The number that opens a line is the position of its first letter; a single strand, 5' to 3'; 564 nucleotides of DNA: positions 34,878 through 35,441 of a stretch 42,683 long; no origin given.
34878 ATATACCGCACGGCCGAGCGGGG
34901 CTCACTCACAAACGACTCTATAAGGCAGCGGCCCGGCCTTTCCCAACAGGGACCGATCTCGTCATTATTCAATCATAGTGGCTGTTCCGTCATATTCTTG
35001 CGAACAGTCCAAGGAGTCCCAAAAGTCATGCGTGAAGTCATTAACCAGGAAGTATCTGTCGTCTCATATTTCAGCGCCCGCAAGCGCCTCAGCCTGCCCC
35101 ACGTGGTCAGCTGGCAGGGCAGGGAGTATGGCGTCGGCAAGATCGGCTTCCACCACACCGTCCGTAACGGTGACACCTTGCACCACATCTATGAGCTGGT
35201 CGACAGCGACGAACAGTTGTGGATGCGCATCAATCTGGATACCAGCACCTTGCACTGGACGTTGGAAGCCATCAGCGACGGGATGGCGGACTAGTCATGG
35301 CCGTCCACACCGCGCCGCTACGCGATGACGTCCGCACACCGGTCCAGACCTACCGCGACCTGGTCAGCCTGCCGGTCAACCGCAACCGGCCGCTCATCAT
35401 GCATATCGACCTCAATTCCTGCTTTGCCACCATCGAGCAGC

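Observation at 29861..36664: Two paralogous 88-codon genes, each directly 5' of a DNA-damage-type gene (YdjM-like hydrolase; Y-family polymerase)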

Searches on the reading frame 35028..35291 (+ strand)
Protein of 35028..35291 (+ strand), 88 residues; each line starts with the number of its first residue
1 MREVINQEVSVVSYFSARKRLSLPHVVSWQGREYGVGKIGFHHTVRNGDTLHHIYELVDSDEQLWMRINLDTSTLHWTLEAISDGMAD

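Call 5: search_protein_families(library=pfam, proteins=[window:35028-35291:+], max_evalue=1)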
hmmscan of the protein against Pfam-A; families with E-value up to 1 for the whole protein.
window:35028-35291:+ (88 aa): 0 families

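Call 6: find_homologous_proteins(query=window:35028-35291:+, max_evalue=0.001)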
Query window:35028-35291:+ (88 aa): 105 proteins with E <= 0.001 among 106 candidates.
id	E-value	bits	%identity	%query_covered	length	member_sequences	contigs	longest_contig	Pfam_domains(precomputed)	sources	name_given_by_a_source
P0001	3.6e-49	182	92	100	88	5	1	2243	-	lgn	-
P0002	4.9e-48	178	91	100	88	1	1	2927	-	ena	-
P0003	8.2e-48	178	88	100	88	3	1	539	-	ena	-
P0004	2.4e-47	176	85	100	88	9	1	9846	-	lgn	-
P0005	2.6e-46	173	86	100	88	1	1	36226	-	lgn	-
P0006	1.4e-45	171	84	100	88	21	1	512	-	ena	-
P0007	5.4e-45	169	83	100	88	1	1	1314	-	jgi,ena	jgi:hypothetical protein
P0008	1.4e-44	167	81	100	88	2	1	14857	-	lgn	-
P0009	5.4e-44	166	82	100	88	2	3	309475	-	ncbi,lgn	-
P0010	9.0e-44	165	80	100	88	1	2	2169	-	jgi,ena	-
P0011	9.6e-44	165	80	100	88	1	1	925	-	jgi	jgi:hypothetical protein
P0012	2.4e-43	163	82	100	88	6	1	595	-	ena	-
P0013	2.7e-43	163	78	100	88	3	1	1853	-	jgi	jgi:hypothetical protein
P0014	2.8e-43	163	78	100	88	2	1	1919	-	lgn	-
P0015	3.1e-43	163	81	100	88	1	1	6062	-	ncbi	-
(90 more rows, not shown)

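Call 7: search_protein_families(library=ncbifam, proteins=[window:35028-35291:+], max_evalue=1)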
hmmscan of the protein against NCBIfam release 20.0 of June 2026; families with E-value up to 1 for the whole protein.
window:35028-35291:+ (88 aa): 0 families

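Call 12: find_related_loci(query=A1, collection=genome_contigs, flank=6000)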
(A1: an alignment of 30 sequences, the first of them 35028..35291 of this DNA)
Query A1 (88 aa) in genome_contigs; peptide patterns used: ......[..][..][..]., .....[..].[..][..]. (x = any residue, [..] = any of these).
85 stretches matched a pattern; 78 encode a relative of the query (tblastn E <= 1e-3); 78 distinct loci.
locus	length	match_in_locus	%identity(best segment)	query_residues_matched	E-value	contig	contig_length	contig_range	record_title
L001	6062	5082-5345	81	1-88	2e-47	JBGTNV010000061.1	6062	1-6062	MAG: Candidatus Saccharimonadales bacterium isolate JTS-RE396 k141_7941926, whole genome shotgun sequence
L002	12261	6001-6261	70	1-87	1e-40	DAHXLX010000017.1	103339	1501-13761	MAG TPA_asm: Candidatus Saccharibacteria bacterium isolate clean1607 k141_739481, whole genome shotgun sequence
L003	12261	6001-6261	64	1-87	1e-40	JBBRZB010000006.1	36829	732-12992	MAG: Candidatus Saccharimonadales bacterium isolate metawrap_la5_19 metawrap_la5_19_K_159169_L_36829_cov_16.0000, whole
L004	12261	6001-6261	68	1-87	5e-40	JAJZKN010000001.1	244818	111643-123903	MAG: bacterium isolate MAS1.bin25 NODE_4_length_244818_cov_9.425794, whole genome shotgun sequence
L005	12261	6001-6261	68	1-87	3e-40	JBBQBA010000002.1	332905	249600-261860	MAG: Candidatus Saccharimonadales bacterium isolate Co_metawrap_1413 Cmw_1413_k141_12873749_length_332905_cov_12.0000, w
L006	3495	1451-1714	69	1-88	3e-40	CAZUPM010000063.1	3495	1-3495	MAG TPA_asm: uncultured Candidatus Saccharibacteria bacterium isolate SRP226684_co1_177 genome assembly, contig: NODE_22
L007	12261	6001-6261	66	1-87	3e-40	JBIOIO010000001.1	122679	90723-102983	MAG: Candidatus Saccharimonadales bacterium isolate GcA13-10 k141_139019_length_122679_cov_85.7846, whole genome shotgun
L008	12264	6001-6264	67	1-88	5e-40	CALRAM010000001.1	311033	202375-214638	MAG: uncultured Candidatus Saccharimonas sp. isolate RH-20apr16-349 genome assembly, contig: RH-20APR16-C12, whole genom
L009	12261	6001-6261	66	1-87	1e-39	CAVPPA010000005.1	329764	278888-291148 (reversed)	MAG: uncultured Candidatus Saccharibacteria bacterium isolate MFD00008.bin.2.54 genome assembly, contig: contig_55691, w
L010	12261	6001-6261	68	1-87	6e-41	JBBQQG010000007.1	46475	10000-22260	MAG: Candidatus Saccharimonadales bacterium isolate Co_metawrap_1565 Cmw_1565_k141_29378288_length_46475_cov_8.9993, who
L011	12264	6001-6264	67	1-88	2e-39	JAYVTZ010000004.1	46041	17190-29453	MAG: Burkholderiaceae bacterium isolate GL74_UP_metabat_189 GL74_UP_metabat_189_3, whole genome shotgun sequence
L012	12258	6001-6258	67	1-86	2e-39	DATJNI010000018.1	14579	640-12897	MAG TPA_asm: Candidatus Sulfotelmatobacter sp. isolate SMAG_U14857 k141_3700649, whole genome shotgun sequence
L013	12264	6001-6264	65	1-88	3e-39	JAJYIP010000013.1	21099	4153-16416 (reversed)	MAG: bacterium isolate DBS2-1.bin125 NODE_4394_length_21099_cov_2.077532, whole genome shotgun sequence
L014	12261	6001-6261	66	1-87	1e-38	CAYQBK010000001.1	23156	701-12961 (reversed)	MAG TPA_asm: uncultured Candidatus Saccharibacteria bacterium isolate SRP135725_co2_491 genome assembly, contig: k141_28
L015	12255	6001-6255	68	1-85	2e-38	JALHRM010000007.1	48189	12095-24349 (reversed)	MAG: Candidatus Saccharibacteria bacterium isolate maxbin.159 c_000000003612, whole genome shotgun sequence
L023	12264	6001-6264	63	1-88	1e-37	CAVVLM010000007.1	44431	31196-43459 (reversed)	MAG: uncultured Candidatus Saccharibacteria bacterium isolate MFD04780.bin.1.216 genome assembly, contig: contig_89953,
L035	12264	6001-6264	57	1-88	2e-35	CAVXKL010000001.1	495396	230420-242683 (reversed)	MAG: uncultured bacterium isolate MFD09567.bin.2.17 genome assembly, contig: contig_36695, whole genome shotgun sequence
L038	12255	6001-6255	62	1-85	2e-35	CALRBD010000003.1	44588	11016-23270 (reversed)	MAG: uncultured Candidatus Saccharimonas sp. isolate RH-23may17-1275 genome assembly, contig: RH-23may17-C5785, whole ge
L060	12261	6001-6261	52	1-87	3e-30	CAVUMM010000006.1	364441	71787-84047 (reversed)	MAG: uncultured Candidatus Saccharibacteria bacterium isolate MFD06435.bin.1.175 genome assembly, contig: contig_35922,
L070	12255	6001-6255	53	1-85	2e-28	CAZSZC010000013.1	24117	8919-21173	MAG TPA_asm: uncultured Candidatus Saccharibacteria bacterium isolate SRP298887_co1_348 genome assembly, contig: NODE_18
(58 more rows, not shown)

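Call 18: search_solved_structures(query=A3, max_evalue=10, show_alignments=2)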
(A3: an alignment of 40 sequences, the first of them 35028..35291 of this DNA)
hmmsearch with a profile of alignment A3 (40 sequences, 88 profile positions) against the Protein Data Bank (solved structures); distinct sequences matched with E-value up to 10: 4.
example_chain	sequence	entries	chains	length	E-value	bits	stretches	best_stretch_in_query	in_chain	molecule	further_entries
7ooc_C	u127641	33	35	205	0.06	16.7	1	17-72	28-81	30S ribosomal protein S4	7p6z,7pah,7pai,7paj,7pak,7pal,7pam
3cc1_A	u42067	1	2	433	0.19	15.1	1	43-71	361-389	Putative alpha-N-acetylgalactosaminidase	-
7bbm_A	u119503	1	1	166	1.1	12.7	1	32-84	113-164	UPF0678 fatty acid-binding protein-like protein At1g79260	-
4ymy_A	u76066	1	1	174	1.4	12.3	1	32-84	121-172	UPF0678 fatty acid-binding protein-like protein At1g79260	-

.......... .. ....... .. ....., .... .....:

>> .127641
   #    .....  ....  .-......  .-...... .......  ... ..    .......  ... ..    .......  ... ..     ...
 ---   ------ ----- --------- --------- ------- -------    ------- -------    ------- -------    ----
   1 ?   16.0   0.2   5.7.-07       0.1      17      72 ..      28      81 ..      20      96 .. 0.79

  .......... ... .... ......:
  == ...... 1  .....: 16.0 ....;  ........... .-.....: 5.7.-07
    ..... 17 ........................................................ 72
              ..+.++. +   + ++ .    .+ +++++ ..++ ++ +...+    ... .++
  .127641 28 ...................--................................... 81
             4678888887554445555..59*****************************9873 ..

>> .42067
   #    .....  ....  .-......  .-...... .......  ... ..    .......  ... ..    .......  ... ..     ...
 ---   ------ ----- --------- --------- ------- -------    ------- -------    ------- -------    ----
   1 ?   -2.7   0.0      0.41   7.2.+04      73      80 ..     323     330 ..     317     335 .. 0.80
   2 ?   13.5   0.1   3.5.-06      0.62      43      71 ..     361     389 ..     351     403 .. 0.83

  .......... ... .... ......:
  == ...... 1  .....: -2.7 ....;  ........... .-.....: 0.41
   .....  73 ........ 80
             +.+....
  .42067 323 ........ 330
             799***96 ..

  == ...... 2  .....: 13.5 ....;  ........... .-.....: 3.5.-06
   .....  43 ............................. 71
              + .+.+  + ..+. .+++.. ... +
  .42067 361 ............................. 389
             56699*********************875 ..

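Call 24: predict_structure(alignment_id=A3)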
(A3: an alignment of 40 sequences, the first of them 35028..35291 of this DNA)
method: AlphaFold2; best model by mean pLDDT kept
length: 88 residues; sequences in the alignment: 40
mean_pLDDT: 92.6   pTM: 0.83
mean pLDDT of the five models: 92.6, 92.2, 92.1, 90.6, 90.3
residues with pLDDT >= 90: 75; 70-90: 9; 50-70: 3; < 50: 1
segments of 3 or more residues with pLDDT < 50: none
pLDDT, mean of each block of 10 residues (from residue 1): 93 91 95 96 94 96 95 96 74
secondary structure, 60 per line:
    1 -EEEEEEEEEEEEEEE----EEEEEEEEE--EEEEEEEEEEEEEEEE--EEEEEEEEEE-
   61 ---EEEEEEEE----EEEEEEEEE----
elements in order: E2-16 E21-29 E32-47 E50-59 E64-71 E76-84

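Call 27: fold_search(model_id=the predicted structure, library=pdb)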
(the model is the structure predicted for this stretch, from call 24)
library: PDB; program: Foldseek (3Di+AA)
matches with E <= 10: 601; with E <= 0.001: 0
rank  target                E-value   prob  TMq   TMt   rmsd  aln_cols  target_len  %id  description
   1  5kkx_A                2.8e-01  0.47  0.33  0.15  10.7        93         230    5  Crystal structure of a TbpB C-lobe mutant from Neisseria meningitidis M982 (released 2017-07-19)
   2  2sba_A                3.9e-01  0.16  0.27  0.11  13.8       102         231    7  SOYBEAN AGGLUTININ COMPLEXED WITH 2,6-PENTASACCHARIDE (released 1998-12-09)
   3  4ors_B                4.2e-01  0.33  0.36  0.21  13.1        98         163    5  Three-dimensional structure of the C65A mutant of Human lipocalin-type Prostaglandin D Synthase apo-form (released 2014-08-06)
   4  1sbf_A                4.4e-01  0.18  0.27  0.12  12.1       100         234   10  SOYBEAN AGGLUTININ (released 1998-04-22)
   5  2eig_A                4.6e-01  0.33  0.26  0.11  10.5        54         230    9  Lotus tetragonolobus seed lectin (Isoform) (released 2008-03-04)
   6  9azz_A                4.6e-01  0.14  0.28  0.17  15.3       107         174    9  Crystal structure of outer membrane lipoprotein carrier protein (LolA) from Ehrlichia ruminantium (released 2024-03-20)
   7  1g9f_A                4.9e-01  0.13  0.26  0.11  14.5       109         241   10  CRYSTAL STRUCTURE OF THE SOYBEAN AGGLUTININ IN A COMPLEX WITH A BIANTENNARY BLOOD GROUP ANTIGEN ANALOG (released 2001-06-13)
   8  2czu_A                5.2e-01  0.23  0.33  0.21  13.4        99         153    9  lipocalin-type prostaglandin D synthase (released 2006-10-03)
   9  7qh3_A                5.2e-01  0.12  0.25  0.18  15.3        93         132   12  Crystal structure of the anti-sigma factor RsfG from Streptomyces tsukubaensis NRRL18488 (released 2022-12-21)
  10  5o7x_A                5.5e-01  0.44  0.40  0.09   6.5        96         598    7  CRYSTAL STRUCTURE OF S. CEREVISIAE CORE FACTOR AT 3.2A RESOLUTION (released 2017-08-02)
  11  3ujo_A                5.5e-01  0.14  0.26  0.10  13.3        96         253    7  Galactose-specific seed lectin from Dolichos lablab in complex with adenine and galactose (released 2012-11-14)
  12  6e8a_A                5.8e-01  0.47  0.42  0.28  12.9       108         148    8  Crystal structure of DcrB from Salmonella enterica at 1.92 Angstroms resolution (released 2018-10-31)
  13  5n5y_P                5.8e-01  0.44  0.40  0.09   6.4        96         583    7  Cryo-EM structure of RNA polymerase I in complex with Rrn3 and Core Factor (Orientation III) (released 2017-04-05)
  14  4m3c_A                5.8e-01  0.25  0.26  0.11  12.5        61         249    8  Structure of a binary complex between homologous tetrameric legume lectins from Butea monosperma and Spatholobus parvi (released 2013-09-18)
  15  1b3k_B                5.8e-01  0.23  0.30  0.09  10.6        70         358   11  Plasminogen activator inhibitor-1 (released 1999-12-11)
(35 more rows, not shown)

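Call 31: search_protein_families(library=pfam, proteins=[L023:5289-5969:-, L004:4847-5653:-, L035:4681-5637:+, L038:4545-5723:+, L003:4940-5347:+, L003:3359-4897:+, L009:5650-5970:-, L009:4942-5619:-, L060:5468-5953:-, L070:5533-5967:-], max_evalue=0.001)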
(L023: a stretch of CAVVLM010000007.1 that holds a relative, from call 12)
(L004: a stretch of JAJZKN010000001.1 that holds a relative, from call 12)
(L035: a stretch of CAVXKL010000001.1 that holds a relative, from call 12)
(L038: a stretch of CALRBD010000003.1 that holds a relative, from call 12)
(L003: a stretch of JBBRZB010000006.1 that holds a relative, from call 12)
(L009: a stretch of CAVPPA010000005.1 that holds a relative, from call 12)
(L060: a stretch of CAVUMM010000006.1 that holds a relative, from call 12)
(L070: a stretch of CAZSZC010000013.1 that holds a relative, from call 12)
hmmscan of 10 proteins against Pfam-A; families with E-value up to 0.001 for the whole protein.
L023:5289-5969:- (226 aa): 1 family
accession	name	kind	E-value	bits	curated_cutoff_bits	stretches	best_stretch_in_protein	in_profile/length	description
PF02586.19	SRAP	-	1.9e-74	250.3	27.1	1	1-212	1-213/214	SOS response associated peptidase (SRAP)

L004:4847-5653:- (268 aa): 2 families
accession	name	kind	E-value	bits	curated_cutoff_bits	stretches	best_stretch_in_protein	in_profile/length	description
PF13365.12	Trypsin_2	-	1.6e-31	110.4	27.6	1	93-238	1-144/144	Trypsin-like peptidase domain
PF00089.32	Trypsin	-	1.1e-17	65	20.6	1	93-261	27-219/220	Trypsin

L035:4681-5637:+ (318 aa): 1 family
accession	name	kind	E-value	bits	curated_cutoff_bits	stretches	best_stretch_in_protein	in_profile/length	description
PF03706.18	LPG_synthase_TM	-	9.2e-23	81.6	33.4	1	36-301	20-302/302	Lysylphosphatidylglycerol synthase TM region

L038:4545-5723:+ (392 aa): 2 families
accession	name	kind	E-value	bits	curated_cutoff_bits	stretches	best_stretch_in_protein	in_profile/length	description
PF11258.13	DUF3048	-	7.1e-44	150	25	1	103-243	1-147/148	Protein of unknown function (DUF3048) N-terminal domain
PF17479.7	DUF3048_C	-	4.7e-25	88.6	25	1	278-379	11-114/114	Protein of unknown function (DUF3048) C-terminal domain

L003:4940-5347:+ (135 aa): 1 family
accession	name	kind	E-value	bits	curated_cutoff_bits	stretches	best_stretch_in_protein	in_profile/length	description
PF00072.30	Response_reg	-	7.6e-21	74.8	30.2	1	17-130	1-109/111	Response regulator receiver domain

L003:3359-4897:+ (512 aa): 6 families
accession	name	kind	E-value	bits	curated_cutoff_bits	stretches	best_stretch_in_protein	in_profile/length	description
PF02518.31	HATPase_c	-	1e-27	97.2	26.4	1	371-478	2-107/111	Histidine kinase-, DNA gyrase B-, and HSP90-like ATPase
PF00512.31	HisKA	-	1.3e-11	44.8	26.9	1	260-323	5-65/66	His Kinase A (phospho-acceptor) domain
PF00989.32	PAS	-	5.6e-08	33.2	22.6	1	135-181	5-51/113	PAS fold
PF13426.13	PAS_9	-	2.8e-06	28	27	1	142-248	2-102/103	PAS domain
PF13188.13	PAS_8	-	2.8e-05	24.3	21.8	1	135-195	5-62/65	PAS domain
PF08448.16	PAS_4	-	0.00011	22.9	23.1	1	139-181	3-42/110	PAS fold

L009:5650-5970:- (106 aa): 0 families

L009:4942-5619:- (225 aa): 1 family
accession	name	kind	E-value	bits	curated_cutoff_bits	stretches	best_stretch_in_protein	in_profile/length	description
PF02586.19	SRAP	-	5.2e-72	242.3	27.1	1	1-212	1-214/214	SOS response associated peptidase (SRAP)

L060:5468-5953:- (161 aa): 0 families

L070:5533-5967:- (144 aa): 0 families

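Call 34: search_protein_representatives(alignment_id=A3)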
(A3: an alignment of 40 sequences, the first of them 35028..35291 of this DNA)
Query: 40 sequences, 88 profile positions. Proteins with E-value up to 0.001 (for the whole library): 456; up to 1e-10: 152; up to 1e-30: 1. The best 150 are listed.
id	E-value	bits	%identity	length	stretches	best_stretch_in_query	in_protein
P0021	4.1e-35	135.9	-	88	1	1-87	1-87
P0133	1.3e-28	115.0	-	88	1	1-87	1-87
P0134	5.3e-27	109.9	-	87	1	1-86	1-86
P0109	5.0e-26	106.8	-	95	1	1-86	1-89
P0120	9.9e-26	105.8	-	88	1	1-85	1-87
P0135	2.3e-21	91.9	-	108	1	20-87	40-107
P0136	5.1e-21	90.7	-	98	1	1-85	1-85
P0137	4.2e-20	87.8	-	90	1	13-72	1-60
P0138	4.7e-20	87.6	-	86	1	1-87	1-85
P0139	8.9e-20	86.8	-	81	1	1-71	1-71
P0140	1.3e-19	86.3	-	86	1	1-86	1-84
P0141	1.3e-19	86.2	-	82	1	1-87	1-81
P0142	2.6e-19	85.3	-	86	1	1-87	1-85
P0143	4.4e-19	84.5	-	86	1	1-87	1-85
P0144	1.2e-18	83.1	-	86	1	1-87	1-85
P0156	1.4e-17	79.7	-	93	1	3-85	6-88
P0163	3.1e-16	75.4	-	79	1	3-83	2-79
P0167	7.1e-16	74.2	-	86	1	1-87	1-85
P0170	1.0e-15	73.7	-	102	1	4-84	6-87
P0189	2.5e-14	69.3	-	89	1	1-87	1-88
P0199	9.2e-14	67.5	-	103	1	1-87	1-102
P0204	1.7e-13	66.6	-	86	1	1-87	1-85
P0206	1.7e-13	66.6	-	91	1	3-85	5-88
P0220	5.2e-13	65.1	-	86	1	1-87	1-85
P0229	9.7e-13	64.2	-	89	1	3-82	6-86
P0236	2.1e-12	63.1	-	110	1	3-82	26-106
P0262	2.6e-11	59.6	-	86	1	2-86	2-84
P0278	7.3e-11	58.2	-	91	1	4-86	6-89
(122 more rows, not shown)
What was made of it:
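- Checked: One combined profile retrieves both types (call 34).
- A profile search finds 456 clusters at 50% identity (call 34).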

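Call 37: search_protein_families(library=pfam, alignment_id=A4, max_evalue=10)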
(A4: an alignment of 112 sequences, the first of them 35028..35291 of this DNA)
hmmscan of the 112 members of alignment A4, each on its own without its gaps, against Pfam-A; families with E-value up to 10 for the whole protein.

A. member 1, window:35028-35291:+ (88 aa): 0 families

B. families by the number of members that match (of 112 scanned): 46 families (the first 25 are shown)
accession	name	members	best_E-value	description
PF20114.4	DUF6504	23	0.0004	Domain of unknown function (DUF6504)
PF21129.3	TibC_1st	4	0.0039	Glycosyltransferase TibC, N-terminal domain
PF00928.26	Adap_comp_sub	2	0.025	Adaptor complexes medium subunit family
PF05979.17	DUF896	2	0.048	Bacterial protein of unknown function (DUF896)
PF15165.12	REC114-like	2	0.051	Meiotic recombination protein REC114-like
PF07622.18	DUF1583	1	0.0026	Protein of unknown function (DUF1583) C domain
PF20548.3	DUF6762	1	0.0037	Family of unknown function (DUF6762)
PF03307.20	Adeno_E3_15_3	1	0.008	Adenovirus 15.3kD protein in E3 region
PF21103.3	PH1_SSRP1-like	1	0.012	SSRP1 PH domain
PF13425.11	O-antigen_lig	1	0.013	O-antigen ligase like membrane protein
PF08207.18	EFP_N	1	0.014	Elongation factor P (EF-P) KOW-like domain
PF16161.11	DUF4867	1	0.016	Domain of unknown function (DUF4867)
PF03405.20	FA_desaturase_2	1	0.021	Fatty acid desaturase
PF19260.4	DUF5903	1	0.022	Family of unknown function (DUF5903)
PF19039.6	ASK_PH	1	0.022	ASK kinase PH domain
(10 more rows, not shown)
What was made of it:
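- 23 of 112 members give weak hits to Pfam DUF6504 (call 37).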

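Call 38: search_solved_structures(query=A4, max_evalue=10)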
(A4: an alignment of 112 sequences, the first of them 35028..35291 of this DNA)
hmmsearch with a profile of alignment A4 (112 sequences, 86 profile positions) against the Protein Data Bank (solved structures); distinct sequences matched with E-value up to 10: 1.
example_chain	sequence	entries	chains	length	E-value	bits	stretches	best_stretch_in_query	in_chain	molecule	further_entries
5xfm_A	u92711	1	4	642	0.054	16.9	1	25-66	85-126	Alpha-glucosidase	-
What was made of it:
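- Tried and rejected: PDB sequence-profile searches gave only noise (calls 18, 38).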

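Call 45: find_homologous_proteins(query=A4, max_evalue=0.001)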
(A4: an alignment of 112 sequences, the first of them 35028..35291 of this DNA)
Query A4 (112 sequences) (88 aa, profile of the alignment): 205 proteins with E <= 0.001 among 363 candidates; the best 120 are listed.
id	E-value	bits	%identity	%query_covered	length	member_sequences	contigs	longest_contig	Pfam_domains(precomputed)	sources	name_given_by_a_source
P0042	4.8e-30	121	68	100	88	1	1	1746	-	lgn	-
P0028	3.7e-29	118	72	100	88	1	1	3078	-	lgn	-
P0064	4.3e-29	118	61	100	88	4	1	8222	-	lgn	-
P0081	5.8e-29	118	59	100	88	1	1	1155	-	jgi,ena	-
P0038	6.0e-29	118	69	99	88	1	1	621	-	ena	-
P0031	7.4e-29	117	71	99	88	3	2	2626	-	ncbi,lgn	-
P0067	1.1e-28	117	66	97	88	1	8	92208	-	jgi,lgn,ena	-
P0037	1.3e-28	117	68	100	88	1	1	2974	-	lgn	-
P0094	1.6e-28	116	59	99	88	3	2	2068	-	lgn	-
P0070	1.9e-28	116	65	100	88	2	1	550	-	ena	-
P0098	2.0e-28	116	60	100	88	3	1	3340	-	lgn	-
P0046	2.1e-28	116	69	99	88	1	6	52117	-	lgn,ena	-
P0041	2.5e-28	116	67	100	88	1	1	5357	-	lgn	-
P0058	3.1e-28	115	64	99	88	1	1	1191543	-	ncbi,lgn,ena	-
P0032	3.7e-28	115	71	99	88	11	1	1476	-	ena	-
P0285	5.0e-20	89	-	-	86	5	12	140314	-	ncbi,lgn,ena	ncbi:MAG: hypothetical protein U0491_02410 [Candidatus Saccharimonadales bacterium]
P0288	2.4e-19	87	-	-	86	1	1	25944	-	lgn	-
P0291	4.3e-19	86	-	-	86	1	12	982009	-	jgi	jgi:hypothetical protein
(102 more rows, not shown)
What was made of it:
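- Tried and rejected: The third protein-homology search with the broad alignment mostly returned the same Saccharibacteria proteins (call 45).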

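Call 47: find_encoding_contigs(protein=P0285, flank=5000, max_places=3)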
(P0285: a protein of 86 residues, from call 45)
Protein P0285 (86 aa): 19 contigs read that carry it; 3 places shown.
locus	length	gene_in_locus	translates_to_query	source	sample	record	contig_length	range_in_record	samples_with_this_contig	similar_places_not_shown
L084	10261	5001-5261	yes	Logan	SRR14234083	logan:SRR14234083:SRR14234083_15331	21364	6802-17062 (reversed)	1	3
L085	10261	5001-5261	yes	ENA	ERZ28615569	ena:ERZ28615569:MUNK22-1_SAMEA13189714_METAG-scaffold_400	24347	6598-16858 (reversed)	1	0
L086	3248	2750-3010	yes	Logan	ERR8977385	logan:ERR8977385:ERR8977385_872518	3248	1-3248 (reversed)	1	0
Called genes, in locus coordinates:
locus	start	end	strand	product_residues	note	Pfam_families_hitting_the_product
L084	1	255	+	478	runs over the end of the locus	PF00749:tRNA-synt_1c, PF19269:Anticodon_2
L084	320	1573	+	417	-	PF11258:DUF3048, PF17479:DUF3048_C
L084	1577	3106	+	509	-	PF13589:HATPase_c_3 (faint), PF00512:HisKA, PF02518:HATPase_c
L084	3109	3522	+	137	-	PF00072:Response_reg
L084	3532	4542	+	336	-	PF04332:DUF475, PF03741:TerC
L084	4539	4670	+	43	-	-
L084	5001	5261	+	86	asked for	-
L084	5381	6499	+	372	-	PF01180:DHO_dh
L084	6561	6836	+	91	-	PF09851:SHOCT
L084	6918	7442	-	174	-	-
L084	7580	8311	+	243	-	PF00970:FAD_binding_6 (weak), PF00175:NAD_binding_1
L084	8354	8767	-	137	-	PF23636:DUF7144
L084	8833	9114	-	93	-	PF18910:DUF5665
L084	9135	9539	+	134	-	PF06262:Zincin_1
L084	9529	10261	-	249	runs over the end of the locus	-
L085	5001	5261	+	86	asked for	-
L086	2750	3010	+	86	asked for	-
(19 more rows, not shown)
